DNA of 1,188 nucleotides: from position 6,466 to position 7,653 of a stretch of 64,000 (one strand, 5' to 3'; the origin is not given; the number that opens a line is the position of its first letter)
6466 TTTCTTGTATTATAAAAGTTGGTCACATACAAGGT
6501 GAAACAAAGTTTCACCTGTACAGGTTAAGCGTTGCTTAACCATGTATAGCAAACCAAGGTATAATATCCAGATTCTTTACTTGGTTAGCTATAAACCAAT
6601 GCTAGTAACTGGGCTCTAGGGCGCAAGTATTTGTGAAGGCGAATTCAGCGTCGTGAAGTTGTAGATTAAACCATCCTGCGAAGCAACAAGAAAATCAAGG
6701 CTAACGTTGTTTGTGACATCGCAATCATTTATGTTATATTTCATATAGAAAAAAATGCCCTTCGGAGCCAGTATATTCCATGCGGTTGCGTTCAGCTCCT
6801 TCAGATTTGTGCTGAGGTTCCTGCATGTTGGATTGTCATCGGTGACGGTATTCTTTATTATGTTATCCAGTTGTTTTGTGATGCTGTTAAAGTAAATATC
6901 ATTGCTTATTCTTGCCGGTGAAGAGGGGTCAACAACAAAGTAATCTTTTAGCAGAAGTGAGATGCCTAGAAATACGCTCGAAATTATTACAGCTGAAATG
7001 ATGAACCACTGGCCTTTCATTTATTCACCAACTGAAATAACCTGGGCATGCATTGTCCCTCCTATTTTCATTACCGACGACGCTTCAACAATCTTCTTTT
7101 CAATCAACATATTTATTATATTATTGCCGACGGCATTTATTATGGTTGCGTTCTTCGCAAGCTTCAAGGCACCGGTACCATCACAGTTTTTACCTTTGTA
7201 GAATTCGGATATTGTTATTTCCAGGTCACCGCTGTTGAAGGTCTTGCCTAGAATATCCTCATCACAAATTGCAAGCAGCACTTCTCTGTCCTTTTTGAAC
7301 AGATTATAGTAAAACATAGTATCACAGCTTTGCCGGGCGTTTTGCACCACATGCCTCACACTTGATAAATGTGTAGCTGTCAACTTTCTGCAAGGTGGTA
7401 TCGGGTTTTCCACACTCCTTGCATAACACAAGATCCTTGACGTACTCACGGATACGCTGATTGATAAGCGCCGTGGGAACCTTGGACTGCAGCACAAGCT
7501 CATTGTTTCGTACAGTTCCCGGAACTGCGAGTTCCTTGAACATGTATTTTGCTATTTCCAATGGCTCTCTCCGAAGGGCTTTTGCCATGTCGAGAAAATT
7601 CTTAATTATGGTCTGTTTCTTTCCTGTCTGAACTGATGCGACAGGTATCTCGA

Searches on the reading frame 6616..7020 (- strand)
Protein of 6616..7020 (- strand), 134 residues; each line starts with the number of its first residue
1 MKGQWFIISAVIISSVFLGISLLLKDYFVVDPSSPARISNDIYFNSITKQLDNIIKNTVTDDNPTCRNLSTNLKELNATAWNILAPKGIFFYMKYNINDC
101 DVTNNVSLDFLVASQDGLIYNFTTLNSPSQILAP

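Call 78: search_protein_families(library=pfam, proteins=[window:6616-7020:-], max_evalue=0.01)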
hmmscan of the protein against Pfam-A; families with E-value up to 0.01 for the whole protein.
window:6616-7020:- (134 aa): 0 families

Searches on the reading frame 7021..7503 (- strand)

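Call 78: search_protein_families(library=pfam, proteins=[window:7021-7503:-], max_evalue=0.01)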
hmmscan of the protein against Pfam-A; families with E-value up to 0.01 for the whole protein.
window:7021-7503:- (160 aa): 1 family
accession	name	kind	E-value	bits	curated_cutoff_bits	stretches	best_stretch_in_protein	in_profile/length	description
PF04242.18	DUF424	-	3.6e-18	66.1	25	1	71-156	3-90/92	Protein of unknown function (DUF424)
